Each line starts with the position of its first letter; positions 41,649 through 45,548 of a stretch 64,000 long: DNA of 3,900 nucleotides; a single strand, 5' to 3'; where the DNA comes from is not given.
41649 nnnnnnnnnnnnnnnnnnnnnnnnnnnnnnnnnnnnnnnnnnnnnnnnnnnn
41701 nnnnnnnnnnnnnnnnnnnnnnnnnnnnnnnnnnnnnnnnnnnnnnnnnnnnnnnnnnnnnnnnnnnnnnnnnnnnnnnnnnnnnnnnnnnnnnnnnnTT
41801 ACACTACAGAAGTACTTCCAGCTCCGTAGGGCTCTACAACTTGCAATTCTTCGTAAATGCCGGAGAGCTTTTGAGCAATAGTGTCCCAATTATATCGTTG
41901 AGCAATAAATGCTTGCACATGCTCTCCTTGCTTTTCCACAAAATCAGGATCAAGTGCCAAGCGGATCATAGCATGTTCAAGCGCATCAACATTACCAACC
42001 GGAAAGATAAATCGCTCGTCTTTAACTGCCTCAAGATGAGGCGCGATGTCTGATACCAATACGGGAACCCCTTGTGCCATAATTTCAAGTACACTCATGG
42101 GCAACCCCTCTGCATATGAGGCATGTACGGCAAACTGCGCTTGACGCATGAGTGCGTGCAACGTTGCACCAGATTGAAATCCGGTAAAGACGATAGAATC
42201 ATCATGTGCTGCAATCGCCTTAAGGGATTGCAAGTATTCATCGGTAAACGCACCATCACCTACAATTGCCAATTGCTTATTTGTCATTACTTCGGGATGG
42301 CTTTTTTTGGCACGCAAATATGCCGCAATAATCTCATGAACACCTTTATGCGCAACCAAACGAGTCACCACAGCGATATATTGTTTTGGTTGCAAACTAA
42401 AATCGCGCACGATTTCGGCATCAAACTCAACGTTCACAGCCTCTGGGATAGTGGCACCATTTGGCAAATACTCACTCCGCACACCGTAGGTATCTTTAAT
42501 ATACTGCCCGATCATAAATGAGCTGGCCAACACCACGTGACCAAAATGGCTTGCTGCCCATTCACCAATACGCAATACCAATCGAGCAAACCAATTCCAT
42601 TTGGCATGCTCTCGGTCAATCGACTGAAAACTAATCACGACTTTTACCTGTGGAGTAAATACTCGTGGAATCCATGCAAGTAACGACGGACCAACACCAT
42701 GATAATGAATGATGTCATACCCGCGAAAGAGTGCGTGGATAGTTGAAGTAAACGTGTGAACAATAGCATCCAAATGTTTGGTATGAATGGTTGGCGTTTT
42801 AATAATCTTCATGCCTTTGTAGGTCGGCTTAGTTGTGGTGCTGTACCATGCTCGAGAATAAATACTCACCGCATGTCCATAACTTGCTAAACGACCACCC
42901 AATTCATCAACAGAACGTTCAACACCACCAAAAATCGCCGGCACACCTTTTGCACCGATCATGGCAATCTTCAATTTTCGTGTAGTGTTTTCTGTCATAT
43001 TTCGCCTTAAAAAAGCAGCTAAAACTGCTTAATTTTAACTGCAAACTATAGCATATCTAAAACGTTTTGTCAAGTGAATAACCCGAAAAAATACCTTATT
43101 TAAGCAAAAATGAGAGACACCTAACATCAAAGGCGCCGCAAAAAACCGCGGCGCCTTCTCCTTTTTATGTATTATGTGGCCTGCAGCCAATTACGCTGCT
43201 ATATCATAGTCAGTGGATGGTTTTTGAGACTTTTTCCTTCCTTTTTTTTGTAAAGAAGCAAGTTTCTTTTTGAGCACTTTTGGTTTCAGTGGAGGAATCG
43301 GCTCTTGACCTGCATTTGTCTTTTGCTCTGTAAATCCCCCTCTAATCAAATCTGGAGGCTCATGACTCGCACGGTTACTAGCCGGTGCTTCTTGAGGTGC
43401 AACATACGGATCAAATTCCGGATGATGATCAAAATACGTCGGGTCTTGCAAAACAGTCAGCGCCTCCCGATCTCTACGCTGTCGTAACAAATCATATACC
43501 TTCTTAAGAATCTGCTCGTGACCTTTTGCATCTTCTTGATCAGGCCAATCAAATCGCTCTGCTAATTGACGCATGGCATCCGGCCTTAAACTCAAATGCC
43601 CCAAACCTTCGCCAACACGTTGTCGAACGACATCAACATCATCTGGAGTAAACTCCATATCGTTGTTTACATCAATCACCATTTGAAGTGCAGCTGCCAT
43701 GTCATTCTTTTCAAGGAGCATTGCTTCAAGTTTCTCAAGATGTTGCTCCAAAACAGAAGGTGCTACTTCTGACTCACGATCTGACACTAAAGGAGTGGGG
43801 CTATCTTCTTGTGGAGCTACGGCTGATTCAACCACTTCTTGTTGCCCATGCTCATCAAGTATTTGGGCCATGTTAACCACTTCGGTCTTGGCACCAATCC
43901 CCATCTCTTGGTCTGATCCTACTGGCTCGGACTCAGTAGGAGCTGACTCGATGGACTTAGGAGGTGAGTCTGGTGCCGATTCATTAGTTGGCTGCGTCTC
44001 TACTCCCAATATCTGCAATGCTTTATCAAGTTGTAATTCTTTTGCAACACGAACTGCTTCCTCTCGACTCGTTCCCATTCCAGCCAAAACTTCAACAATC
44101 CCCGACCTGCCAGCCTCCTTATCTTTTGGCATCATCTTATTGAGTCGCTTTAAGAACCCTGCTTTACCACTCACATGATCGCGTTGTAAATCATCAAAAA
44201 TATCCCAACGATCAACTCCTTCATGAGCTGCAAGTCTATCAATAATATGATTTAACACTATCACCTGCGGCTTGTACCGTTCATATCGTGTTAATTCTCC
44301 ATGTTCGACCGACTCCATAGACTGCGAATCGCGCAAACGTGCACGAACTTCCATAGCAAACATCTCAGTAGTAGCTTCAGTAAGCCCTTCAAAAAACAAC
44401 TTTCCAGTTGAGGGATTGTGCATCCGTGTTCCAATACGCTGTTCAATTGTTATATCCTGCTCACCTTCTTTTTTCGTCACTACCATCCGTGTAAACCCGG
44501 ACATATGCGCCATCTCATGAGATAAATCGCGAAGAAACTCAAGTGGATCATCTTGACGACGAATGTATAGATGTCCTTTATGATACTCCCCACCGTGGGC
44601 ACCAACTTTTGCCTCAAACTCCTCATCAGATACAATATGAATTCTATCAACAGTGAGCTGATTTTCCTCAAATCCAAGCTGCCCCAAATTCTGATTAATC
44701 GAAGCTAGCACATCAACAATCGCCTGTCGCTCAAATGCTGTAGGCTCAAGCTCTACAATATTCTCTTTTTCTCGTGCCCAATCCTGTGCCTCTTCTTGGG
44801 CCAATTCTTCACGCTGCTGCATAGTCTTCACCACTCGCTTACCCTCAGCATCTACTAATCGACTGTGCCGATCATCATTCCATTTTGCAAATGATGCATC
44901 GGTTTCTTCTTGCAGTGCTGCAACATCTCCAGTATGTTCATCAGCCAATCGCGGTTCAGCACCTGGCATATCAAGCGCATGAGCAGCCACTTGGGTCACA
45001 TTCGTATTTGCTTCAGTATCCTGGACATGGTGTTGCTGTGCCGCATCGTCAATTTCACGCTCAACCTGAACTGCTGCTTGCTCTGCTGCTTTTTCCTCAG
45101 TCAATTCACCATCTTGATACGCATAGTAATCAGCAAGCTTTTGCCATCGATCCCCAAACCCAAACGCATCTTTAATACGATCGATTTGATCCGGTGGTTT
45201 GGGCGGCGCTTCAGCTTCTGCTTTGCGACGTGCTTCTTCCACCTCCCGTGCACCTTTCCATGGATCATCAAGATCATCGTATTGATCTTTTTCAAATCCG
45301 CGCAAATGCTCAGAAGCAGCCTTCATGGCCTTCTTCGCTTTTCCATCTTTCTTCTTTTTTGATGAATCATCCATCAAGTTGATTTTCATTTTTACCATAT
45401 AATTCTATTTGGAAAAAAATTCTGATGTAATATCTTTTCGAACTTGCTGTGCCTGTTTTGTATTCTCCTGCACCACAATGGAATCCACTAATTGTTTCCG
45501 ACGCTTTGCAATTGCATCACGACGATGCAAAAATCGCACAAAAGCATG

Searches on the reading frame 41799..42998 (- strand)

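Call 5: search_protein_families(library=pfam, proteins=[window:41799-42998:-], max_evalue=0.001)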
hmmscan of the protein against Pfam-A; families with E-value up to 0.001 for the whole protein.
window:41799-42998:- (399 aa): 7 families
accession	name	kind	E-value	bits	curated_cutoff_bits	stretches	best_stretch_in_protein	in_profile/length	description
PF00534.26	Glycos_transf_1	-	1.4e-25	90.2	26.4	1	204-359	14-167/172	Glycosyl transferases group 1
PF13692.12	Glyco_trans_1_4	-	6.8e-22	78.7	27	1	206-348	2-140/142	Glycosyl transferases group 1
PF13439.12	Glyco_transf_4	-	7.3e-15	55.8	28.5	1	23-181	1-165/170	Glycosyltransferase Family 4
PF20706.3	GT4-conflict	-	1.4e-11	44.4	26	1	204-378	196-385/385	Family 4 Glycosyltransferase in conflict systems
PF13579.12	Glyco_trans_4_4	-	2.4e-08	34.9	29.7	1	24-181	1-158/158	Glycosyl transferase 4-like domain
PF13524.12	Glyco_trans_1_2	-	1.3e-05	25.6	25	1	242-378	16-142/144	Glycosyl transferase-like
PF09314.17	DUF1972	-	0.00015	21.8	25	0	11-33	4-26/186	Domain of unknown function (DUF1972)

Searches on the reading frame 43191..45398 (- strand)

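Call 5: search_protein_families(library=pfam, proteins=[window:43191-45398:-], max_evalue=0.001)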
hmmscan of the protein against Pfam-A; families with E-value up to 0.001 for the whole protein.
window:43191-45398:- (735 aa): 0 families

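Call 14: search_protein_families(library=ncbifam, proteins=[window:43191-45398:-], max_evalue=0.01)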
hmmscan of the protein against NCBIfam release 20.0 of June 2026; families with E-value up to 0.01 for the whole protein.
window:43191-45398:- (735 aa): 0 families

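Call 72: search_protein_families(library=pfam, proteins=[window:43191-45398:-], max_evalue=5)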
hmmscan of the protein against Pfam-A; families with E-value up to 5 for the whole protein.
window:43191-45398:- (735 aa): 1 family
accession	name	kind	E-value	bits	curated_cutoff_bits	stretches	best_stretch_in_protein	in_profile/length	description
PF01321.24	Creatinase_N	-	0.021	15.8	22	1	181-254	39-104/128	Creatinase/Prolidase N-terminal domain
